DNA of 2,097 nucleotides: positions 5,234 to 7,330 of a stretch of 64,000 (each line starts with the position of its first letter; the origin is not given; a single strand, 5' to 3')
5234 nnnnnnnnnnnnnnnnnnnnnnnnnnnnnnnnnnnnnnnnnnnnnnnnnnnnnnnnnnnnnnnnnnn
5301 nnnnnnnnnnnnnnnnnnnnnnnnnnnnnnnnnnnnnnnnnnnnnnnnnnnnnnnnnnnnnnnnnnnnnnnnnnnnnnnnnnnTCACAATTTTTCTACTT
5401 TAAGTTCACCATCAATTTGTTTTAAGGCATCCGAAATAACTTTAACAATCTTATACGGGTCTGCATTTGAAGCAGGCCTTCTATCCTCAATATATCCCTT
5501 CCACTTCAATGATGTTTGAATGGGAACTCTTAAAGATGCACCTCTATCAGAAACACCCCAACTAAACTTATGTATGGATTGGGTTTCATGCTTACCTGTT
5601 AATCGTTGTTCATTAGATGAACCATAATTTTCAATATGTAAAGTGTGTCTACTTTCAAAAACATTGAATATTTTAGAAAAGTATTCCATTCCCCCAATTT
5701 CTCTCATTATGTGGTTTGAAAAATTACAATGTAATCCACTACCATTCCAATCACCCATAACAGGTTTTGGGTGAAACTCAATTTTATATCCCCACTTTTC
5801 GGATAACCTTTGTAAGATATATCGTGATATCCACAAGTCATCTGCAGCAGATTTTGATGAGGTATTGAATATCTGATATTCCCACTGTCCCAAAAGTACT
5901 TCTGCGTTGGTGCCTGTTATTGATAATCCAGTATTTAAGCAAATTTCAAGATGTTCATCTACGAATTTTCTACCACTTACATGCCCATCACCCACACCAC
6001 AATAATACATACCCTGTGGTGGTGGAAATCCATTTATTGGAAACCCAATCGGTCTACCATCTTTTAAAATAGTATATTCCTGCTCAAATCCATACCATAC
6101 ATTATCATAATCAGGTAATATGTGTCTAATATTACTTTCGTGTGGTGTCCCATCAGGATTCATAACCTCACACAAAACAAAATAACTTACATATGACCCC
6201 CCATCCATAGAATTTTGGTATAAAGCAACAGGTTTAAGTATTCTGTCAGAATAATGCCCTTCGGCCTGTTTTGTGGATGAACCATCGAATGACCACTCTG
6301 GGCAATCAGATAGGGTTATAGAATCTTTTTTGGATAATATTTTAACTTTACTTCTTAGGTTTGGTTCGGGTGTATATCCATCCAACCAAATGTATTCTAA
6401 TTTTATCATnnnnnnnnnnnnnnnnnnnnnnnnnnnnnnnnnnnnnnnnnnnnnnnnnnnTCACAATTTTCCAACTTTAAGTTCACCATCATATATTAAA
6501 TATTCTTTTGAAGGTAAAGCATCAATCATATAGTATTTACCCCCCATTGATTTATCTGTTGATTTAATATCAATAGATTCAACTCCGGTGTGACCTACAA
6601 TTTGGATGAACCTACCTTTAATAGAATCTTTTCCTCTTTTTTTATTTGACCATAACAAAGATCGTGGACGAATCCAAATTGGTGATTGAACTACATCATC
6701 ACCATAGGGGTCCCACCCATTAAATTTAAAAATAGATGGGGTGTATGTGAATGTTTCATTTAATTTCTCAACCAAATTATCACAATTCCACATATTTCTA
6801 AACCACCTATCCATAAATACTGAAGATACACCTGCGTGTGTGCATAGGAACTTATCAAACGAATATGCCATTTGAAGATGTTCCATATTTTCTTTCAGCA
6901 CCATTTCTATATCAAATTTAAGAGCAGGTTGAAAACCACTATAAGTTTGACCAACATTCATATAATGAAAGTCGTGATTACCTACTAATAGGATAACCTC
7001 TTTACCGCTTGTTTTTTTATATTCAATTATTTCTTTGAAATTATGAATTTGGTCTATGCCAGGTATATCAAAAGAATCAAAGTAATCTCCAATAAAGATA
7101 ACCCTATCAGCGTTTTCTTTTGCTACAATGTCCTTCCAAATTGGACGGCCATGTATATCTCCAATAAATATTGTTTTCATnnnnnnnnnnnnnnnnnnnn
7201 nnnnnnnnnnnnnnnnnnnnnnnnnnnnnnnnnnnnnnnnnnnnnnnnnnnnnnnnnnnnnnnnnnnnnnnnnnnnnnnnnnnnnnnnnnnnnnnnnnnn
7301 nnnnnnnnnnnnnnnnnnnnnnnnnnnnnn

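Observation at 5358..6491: Type-II glutamine synthetase gene flanked by 57-bp direct repeats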

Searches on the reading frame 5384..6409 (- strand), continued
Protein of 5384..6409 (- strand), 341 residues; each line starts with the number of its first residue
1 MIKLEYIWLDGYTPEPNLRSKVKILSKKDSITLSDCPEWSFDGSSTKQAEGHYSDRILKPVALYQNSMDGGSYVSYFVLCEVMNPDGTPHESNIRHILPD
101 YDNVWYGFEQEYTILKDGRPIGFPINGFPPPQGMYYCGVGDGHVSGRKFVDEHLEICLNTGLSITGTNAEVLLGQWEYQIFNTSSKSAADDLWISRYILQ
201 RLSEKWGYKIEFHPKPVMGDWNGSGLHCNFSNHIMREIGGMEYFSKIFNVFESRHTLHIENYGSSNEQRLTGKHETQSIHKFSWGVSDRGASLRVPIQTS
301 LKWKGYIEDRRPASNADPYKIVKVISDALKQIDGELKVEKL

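Call 54: search_dna_similar(query=window:5384-6409:-, collection=phages, mode=protein, max_rows=15)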
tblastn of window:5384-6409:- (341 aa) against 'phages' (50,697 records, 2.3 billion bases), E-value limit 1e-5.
Records with a match: 15; places in all: 15; records where one place covers at least 80% of the query: 7.
Best place of each record, by identity: <60% 15.
By first word of the organism name: Listeria 6; uncultured 4; Salmonella 3; Bacteriophage 1; Enterococcus 1.
By host as written in the record: Listeria monocytogenes 6; - 5; Homo sapiens 2; Enterococcus faecalis 1; Salmonella enterica subsp. enterica serovar Kentucky 1.
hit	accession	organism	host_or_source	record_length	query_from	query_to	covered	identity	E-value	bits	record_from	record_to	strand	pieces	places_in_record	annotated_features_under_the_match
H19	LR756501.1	uncultured phage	metagenomic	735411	1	336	99%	56.7%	1e-119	385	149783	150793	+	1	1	record has no annotation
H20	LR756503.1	uncultured phage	metagenomic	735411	1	336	99%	56.7%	1e-119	385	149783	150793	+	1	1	record has no annotation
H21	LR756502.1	uncultured phage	metagenomic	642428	2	322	94%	47.4%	2e-90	301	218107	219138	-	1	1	record has no annotation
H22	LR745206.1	uncultured phage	metagenomic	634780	1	329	96%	46.2%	5e-90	300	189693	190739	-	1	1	record has no annotation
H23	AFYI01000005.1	Salmonella enterica subsp. enterica serovar Infantis str. ...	Homo sapiens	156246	41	319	82%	26.6%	5e-11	70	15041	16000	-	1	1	glutamine synthetase, type I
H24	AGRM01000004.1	Salmonella enterica subsp. houtenae str. ATCC BAA-1581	Homo sapiens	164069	41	319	82%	26.6%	6e-11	70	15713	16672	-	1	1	glutamine synthetase, type I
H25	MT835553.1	Bacteriophage sp.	human fecal samples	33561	41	328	84%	25.4%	3e-8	61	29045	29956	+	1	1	record has no annotation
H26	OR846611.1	Enterococcus phage Efs 1-1-1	Enterococcus faecalis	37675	78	336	76%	24.6%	2e-8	62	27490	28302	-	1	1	record has no annotation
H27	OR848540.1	Listeria phage LM 4-14-1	Listeria monocytogenes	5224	78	336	76%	23.6%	8e-8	60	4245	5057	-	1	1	record has no annotation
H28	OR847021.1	Listeria phage LM 4-11-1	Listeria monocytogenes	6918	78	336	76%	23.6%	9e-8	60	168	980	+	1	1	record has no annotation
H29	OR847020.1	Listeria phage LM 4-11-1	Listeria monocytogenes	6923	78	336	76%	23.6%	9e-8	60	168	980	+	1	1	record has no annotation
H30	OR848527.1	Listeria phage LM 4-14-1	Listeria monocytogenes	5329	78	336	76%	23.6%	1e-7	59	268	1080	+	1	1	record has no annotation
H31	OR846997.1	Listeria phage LM 4-11-1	Listeria monocytogenes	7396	78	328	74%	23.7%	4e-8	61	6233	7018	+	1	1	record has no annotation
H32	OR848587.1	Listeria phage LM 4-14-1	Listeria monocytogenes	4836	78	328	74%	23.7%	5e-8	61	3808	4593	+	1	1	record has no annotation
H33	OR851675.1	Salmonella phage S.Kent 1-2-1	Salmonella enterica subsp. enterica ...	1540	174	319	43%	29.1%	5e-10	66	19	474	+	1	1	record has no annotation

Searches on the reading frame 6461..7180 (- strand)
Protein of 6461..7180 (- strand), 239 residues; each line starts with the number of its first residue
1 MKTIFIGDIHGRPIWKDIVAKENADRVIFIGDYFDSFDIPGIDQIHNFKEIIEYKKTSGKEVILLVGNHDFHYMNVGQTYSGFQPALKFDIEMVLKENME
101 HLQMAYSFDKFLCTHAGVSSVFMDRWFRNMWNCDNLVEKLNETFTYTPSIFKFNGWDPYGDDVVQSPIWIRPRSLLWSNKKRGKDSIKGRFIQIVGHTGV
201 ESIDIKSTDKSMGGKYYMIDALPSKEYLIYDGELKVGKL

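Call 7: search_protein_families(library=pfam, proteins=[window:6461-7180:-], max_evalue=0.01)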
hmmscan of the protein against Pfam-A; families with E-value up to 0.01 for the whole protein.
window:6461-7180:- (239 aa): 2 families
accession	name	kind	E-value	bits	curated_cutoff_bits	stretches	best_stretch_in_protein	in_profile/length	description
PF00149.33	Metallophos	-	5.5e-11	43.7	21.5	1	1-142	1-118/191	Calcineurin-like phosphoesterase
PF12850.12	Metallophos_2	-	0.0093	16.4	27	0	1-87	1-71/154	Calcineurin-like phosphoesterase superfamily domain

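Call 10: find_related_loci(query=window:6461-7180:-, collection=viral_contigs, flank=4000)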
Query window:6461-7180:- (239 aa) in viral_contigs; peptide patterns used: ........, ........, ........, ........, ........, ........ (x = any residue, [..] = any of these).
45 stretches matched a pattern; 41 encode a relative of the query (tblastn E <= 1e-3); 41 distinct loci.
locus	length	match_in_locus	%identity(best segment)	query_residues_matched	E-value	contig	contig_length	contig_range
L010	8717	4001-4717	99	1-239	2e-161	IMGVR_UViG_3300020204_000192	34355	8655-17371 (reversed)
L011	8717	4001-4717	97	1-239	7e-158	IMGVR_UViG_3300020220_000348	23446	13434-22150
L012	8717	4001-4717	96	1-239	6e-157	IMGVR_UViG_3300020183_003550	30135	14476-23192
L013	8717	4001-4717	96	1-239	2e-156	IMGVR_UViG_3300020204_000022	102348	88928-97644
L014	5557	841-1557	95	1-239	2e-155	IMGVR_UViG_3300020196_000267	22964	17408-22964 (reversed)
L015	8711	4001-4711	95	1-237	9e-154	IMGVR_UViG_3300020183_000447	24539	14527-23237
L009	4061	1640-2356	92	1-239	8e-157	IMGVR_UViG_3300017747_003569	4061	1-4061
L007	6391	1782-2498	92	1-239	4e-152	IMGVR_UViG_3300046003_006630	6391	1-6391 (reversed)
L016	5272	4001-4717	92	1-239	4e-152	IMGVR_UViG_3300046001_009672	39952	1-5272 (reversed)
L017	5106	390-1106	74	1-239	3e-123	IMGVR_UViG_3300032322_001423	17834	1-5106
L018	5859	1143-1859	75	1-239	7e-123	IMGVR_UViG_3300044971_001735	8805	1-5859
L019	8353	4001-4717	74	1-239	4e-122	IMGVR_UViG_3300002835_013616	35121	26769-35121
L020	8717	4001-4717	74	1-239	4e-122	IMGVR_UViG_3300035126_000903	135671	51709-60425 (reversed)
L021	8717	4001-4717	74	1-239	4e-122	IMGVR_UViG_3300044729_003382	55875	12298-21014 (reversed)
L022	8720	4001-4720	72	1-239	3e-117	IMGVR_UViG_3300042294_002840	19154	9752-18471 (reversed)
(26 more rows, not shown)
